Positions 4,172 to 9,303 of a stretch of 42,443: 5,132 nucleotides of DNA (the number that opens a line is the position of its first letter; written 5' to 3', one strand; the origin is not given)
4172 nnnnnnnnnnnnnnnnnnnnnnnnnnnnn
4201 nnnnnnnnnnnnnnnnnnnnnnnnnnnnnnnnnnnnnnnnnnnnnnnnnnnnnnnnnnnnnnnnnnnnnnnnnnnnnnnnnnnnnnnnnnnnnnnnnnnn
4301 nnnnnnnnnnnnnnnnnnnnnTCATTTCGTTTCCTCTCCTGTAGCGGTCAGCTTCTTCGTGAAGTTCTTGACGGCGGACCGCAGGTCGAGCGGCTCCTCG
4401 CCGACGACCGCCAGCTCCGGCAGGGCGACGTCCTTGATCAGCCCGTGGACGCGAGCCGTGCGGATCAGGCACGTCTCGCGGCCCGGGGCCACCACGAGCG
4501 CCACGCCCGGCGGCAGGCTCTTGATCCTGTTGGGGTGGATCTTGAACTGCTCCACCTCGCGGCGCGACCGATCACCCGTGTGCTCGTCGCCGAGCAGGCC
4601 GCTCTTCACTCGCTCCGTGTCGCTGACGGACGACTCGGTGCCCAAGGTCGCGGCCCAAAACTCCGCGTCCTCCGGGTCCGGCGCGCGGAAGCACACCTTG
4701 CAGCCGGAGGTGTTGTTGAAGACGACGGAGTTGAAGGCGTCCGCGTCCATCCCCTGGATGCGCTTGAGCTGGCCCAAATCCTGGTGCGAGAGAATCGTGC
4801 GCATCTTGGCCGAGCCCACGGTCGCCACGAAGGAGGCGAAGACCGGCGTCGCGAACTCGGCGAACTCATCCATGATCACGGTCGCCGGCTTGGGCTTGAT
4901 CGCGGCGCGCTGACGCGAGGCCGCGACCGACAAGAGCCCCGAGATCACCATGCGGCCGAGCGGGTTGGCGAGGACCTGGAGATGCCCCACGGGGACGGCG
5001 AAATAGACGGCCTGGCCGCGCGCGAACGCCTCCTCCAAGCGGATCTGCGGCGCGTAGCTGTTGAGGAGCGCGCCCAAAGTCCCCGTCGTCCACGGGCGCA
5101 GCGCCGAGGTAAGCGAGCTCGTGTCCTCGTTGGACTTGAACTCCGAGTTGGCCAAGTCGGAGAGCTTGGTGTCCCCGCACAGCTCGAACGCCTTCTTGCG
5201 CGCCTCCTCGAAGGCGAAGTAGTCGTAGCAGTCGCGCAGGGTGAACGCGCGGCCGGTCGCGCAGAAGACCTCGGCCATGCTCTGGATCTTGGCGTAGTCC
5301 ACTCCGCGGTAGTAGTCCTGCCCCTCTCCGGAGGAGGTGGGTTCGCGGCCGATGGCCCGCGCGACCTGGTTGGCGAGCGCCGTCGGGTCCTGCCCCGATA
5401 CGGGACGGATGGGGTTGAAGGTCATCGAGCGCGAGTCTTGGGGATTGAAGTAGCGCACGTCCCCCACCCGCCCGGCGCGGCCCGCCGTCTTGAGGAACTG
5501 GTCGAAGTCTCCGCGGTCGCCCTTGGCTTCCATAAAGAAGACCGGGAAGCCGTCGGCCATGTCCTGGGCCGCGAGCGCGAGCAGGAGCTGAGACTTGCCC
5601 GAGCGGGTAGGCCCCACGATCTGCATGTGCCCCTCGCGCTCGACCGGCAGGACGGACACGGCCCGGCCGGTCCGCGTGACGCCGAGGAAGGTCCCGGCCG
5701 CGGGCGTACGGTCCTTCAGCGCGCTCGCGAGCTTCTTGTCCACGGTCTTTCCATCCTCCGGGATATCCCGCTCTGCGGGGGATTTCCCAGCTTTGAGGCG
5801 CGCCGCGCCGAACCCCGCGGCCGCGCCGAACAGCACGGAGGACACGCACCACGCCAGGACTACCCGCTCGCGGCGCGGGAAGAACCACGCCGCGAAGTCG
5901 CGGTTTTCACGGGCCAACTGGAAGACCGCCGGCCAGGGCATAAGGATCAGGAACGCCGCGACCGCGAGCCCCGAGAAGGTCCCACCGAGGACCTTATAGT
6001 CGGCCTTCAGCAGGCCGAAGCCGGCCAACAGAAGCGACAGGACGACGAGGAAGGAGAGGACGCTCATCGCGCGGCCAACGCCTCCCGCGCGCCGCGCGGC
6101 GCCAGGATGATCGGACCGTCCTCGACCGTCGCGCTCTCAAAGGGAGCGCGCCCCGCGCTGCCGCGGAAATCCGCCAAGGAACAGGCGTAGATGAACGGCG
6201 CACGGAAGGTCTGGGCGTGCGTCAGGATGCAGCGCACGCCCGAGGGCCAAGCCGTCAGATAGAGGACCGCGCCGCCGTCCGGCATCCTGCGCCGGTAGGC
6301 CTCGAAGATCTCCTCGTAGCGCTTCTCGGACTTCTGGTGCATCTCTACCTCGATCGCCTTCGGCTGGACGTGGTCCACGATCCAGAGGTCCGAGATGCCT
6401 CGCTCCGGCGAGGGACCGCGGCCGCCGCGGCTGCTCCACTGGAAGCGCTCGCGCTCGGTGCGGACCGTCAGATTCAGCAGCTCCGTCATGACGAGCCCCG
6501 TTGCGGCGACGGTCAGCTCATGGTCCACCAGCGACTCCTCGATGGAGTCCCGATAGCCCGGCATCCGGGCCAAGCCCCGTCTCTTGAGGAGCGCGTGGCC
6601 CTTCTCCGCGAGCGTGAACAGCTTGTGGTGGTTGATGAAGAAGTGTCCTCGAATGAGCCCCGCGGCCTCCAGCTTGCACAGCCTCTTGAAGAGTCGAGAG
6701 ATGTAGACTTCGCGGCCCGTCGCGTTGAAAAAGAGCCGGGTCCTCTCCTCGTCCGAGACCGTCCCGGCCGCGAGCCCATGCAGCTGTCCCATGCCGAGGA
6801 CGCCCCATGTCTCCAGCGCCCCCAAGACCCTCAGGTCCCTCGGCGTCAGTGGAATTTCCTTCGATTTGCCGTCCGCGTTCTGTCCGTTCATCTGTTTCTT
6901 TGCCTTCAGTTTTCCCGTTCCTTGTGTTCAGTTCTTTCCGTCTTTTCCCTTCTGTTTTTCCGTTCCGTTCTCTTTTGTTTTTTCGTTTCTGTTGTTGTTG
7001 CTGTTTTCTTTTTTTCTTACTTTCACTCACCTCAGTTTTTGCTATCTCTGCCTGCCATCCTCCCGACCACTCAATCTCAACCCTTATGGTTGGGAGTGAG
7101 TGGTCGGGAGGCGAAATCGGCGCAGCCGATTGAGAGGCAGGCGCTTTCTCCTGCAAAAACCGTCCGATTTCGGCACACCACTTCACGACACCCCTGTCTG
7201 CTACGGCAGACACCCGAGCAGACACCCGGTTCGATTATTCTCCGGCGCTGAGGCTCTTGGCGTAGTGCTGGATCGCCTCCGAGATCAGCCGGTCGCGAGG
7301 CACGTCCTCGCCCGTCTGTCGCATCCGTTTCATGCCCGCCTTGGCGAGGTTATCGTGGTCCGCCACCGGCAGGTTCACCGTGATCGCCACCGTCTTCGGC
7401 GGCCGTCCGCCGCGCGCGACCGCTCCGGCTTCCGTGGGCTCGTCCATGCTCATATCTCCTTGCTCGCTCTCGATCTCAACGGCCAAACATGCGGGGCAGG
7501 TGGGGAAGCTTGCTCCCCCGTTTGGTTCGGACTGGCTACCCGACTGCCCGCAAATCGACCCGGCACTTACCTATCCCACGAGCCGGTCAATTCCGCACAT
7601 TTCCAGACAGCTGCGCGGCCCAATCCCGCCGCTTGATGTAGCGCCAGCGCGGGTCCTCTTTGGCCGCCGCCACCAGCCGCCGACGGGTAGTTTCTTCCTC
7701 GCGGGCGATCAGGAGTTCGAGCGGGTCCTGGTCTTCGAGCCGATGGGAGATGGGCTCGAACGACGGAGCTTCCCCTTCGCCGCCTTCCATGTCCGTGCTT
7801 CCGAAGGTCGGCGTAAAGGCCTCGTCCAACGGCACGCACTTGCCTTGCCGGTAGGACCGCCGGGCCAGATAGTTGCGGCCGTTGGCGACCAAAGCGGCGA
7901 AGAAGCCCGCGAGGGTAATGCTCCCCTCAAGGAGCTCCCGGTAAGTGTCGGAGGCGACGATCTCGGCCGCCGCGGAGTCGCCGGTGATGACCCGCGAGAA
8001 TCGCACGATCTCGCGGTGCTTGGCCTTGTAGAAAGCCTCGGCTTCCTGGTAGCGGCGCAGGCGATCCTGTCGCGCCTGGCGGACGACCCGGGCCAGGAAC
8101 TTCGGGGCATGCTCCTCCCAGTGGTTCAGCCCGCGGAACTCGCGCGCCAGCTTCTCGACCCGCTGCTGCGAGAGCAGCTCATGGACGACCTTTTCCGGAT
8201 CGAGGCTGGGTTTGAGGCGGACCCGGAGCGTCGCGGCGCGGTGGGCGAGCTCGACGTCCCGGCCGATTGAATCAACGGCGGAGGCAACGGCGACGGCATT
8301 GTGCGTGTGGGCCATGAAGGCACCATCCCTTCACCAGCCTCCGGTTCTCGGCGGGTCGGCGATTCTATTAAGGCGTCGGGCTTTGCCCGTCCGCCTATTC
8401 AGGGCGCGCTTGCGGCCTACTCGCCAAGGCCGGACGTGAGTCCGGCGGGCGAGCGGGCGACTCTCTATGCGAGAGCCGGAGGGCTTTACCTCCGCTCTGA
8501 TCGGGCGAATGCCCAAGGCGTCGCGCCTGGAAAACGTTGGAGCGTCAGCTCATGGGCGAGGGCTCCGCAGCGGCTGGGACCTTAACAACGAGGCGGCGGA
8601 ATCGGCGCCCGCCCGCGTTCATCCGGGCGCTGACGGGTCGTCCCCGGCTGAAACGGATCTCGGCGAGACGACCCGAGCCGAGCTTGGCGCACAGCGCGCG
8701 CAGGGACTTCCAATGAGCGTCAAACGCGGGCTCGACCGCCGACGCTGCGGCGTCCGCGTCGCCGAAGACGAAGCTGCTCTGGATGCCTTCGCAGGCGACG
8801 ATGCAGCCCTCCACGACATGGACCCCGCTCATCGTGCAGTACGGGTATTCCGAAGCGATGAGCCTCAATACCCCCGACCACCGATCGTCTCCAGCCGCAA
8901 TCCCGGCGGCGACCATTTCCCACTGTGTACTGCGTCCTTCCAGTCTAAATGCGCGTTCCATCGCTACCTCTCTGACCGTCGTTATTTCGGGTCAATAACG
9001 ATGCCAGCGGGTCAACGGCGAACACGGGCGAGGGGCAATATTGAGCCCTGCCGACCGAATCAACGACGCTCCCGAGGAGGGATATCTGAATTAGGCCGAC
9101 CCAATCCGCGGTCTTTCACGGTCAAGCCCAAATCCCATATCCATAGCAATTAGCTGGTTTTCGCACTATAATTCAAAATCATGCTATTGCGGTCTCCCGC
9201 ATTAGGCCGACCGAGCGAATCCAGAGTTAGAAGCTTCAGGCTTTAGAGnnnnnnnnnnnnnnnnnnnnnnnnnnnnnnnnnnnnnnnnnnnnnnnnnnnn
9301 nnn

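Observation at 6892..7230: Origin-like non-coding region: A-poor pyrimidine tract, 53-nt hairpin, palindromes and tandem 12-mers between an RHH gene and a replication-relaxation gene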

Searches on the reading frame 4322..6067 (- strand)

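Call 6: search_protein_families(library=pfam, proteins=[window:4322-6067:-], max_evalue=0.01)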
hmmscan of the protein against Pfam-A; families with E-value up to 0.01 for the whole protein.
window:4322-6067:- (581 aa): 4 families
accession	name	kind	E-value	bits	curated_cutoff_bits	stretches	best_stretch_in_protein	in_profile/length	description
PF12696.13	TraG-D_C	-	4.8e-09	36.6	22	1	394-519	1-125/126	TraM recognition site of TraD and TraG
PF02534.20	T4SS-DNA_transf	-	4.1e-08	32.9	20.1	1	319-527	230-432/468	Type IV secretory system Conjugative DNA transfer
PF10412.15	TrwB_AAD_bind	-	9.7e-05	21.9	20.5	0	397-526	248-374/387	Type IV secretion-system coupling protein DNA-binding domain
PF13401.12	AAA_22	-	0.0087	16.8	27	0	144-211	4-33/130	AAA domain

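Call 9: search_protein_families(library=ncbifam, proteins=[window:4322-6067:-], max_evalue=0.1)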
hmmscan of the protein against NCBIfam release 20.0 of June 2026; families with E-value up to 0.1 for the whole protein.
window:4322-6067:- (581 aa): 10 families
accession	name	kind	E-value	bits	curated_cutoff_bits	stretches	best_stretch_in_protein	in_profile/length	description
TIGR03743.1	SXT_TraD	subfamily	3.4e-17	62.1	366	2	129-240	159-269/636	conjugative transfer system coupling protein TraD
NF045973.1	conju_CD1115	equivalog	2.7e-11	43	250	1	143-531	22-426/442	VirD4-like conjugal transfer protein, CD1115 family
TIGR03754.1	conj_TOL_TraD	equivalog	7.3e-10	38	647.55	1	128-208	163-243/643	type IV conjugative transfer system coupling protein TraD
NF041447.1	TrbC_conju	equivalog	7.2e-05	21.4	800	1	394-526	430-559/685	F-type conjugative transfer protein TrbC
NF010450.0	PRK13876.1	subfamily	0.0015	16.8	674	0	139-222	138-214/667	IncP-type conjugal transfer protein TraG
NF041326.1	Bacteroid_MobC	subfamily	0.0019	16.7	900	1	394-455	457-519/655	conjugal transfer protein MobC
NF041017.1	DNA_import_CedB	equivalog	0.0032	16.2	700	1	145-184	275-315/590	DNA import protein CedB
TIGR02759.1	TraD_Ftype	equivalog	0.0039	16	521.35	0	397-479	411-490/566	type IV conjugative transfer system coupling protein TraD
TIGR03744.1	traC_PFL_4706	equivalog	0.016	13.1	520.6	1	144-193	473-523/892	conjugative transfer ATPase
NF010404.0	PRK13830.1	subfamily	0.057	11.1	810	1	140-172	451-483/818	conjugal transfer protein TrbE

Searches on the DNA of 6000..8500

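Call 15: search_rna_families(source=window, start=6000, end=8500, threshold=evalue, max_evalue=1)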
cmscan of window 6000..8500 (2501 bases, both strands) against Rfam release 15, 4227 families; matches with E-value up to 1: 5.
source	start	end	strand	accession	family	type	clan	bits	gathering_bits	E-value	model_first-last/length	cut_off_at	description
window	7053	7112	+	RF03302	mir-6133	Gene; miRNA;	-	29.1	79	0.0089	1-104/104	no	mir-6133 microRNA precursor family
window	7058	7112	+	RF04132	mir-4436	Gene; miRNA;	-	25.6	74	0.019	1-85/85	no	mir-4436 microRNA precursor family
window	7056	7114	-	RF03849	MIR1219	Gene; miRNA;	-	22.7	79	0.17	1-82/82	no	MIR1219 microRNA precursor family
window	7058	7112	+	RF01064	mir-253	Gene; miRNA;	-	21.8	72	0.35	1-98/98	no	mir-253 microRNA precursor family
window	7054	7115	-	RF03429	mir-4451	Gene; miRNA;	-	20.2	100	0.95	1-66/66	no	mir-4451 microRNA precursor family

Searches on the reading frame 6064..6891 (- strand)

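Call 6: search_protein_families(library=pfam, proteins=[window:6064-6891:-], max_evalue=0.01)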
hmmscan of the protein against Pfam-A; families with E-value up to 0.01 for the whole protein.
window:6064-6891:- (275 aa): 0 families

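Call 8: search_protein_families(library=pfam, proteins=[window:6064-6891:-], max_evalue=10)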
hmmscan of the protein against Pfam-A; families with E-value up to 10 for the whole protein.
window:6064-6891:- (275 aa): 0 families

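Call 9: search_protein_families(library=ncbifam, proteins=[window:6064-6891:-], max_evalue=0.1)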
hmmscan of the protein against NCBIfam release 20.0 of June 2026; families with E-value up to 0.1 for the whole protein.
window:6064-6891:- (275 aa): 1 family
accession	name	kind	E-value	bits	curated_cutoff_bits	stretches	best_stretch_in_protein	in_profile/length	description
NF041423.1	MobC_subf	subfamily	0.011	15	200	1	174-201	155-182/240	MobC family replication-relaxation protein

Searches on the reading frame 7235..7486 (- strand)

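Call 6: search_protein_families(library=pfam, proteins=[window:7235-7486:-], max_evalue=0.01)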
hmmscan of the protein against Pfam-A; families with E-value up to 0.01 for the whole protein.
window:7235-7486:- (83 aa): 0 families

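Call 8: search_protein_families(library=pfam, proteins=[window:7235-7486:-], max_evalue=10)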
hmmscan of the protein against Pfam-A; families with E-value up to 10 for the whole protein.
window:7235-7486:- (83 aa): 1 family
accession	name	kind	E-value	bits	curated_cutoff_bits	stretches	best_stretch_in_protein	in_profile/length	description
PF08238.18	Sel1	-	0.16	13.1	30.7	1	51-82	8-35/36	Sel1 repeat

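Call 9: search_protein_families(library=ncbifam, proteins=[window:7235-7486:-], max_evalue=0.1)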
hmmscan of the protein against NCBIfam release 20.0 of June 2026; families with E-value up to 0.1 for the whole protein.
window:7235-7486:- (83 aa): 0 families

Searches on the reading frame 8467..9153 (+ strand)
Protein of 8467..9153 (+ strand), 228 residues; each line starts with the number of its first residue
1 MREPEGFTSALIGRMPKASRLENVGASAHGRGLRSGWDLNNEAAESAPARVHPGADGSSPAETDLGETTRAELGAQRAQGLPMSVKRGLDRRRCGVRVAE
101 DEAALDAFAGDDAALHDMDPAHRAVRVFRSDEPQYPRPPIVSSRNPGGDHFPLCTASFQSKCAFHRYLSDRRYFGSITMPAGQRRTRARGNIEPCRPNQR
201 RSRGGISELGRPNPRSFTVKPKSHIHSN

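Call 6: search_protein_families(library=pfam, proteins=[window:8467-9153:+], max_evalue=0.01)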
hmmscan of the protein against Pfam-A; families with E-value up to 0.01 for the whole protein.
window:8467-9153:+ (228 aa): 0 families

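Call 8: search_protein_families(library=pfam, proteins=[window:8467-9153:+], max_evalue=10)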
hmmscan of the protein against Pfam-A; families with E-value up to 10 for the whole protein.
window:8467-9153:+ (228 aa): 1 family
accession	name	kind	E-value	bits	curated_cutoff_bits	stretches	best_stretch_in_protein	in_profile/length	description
PF16214.10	AC_N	-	1.2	8.6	30.9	1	41-103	90-146/415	Adenylyl cyclase N-terminal extracellular and transmembrane region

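Call 9: search_protein_families(library=ncbifam, proteins=[window:8467-9153:+], max_evalue=0.1)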
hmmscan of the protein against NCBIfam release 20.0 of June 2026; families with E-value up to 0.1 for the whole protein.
window:8467-9153:+ (228 aa): 0 families
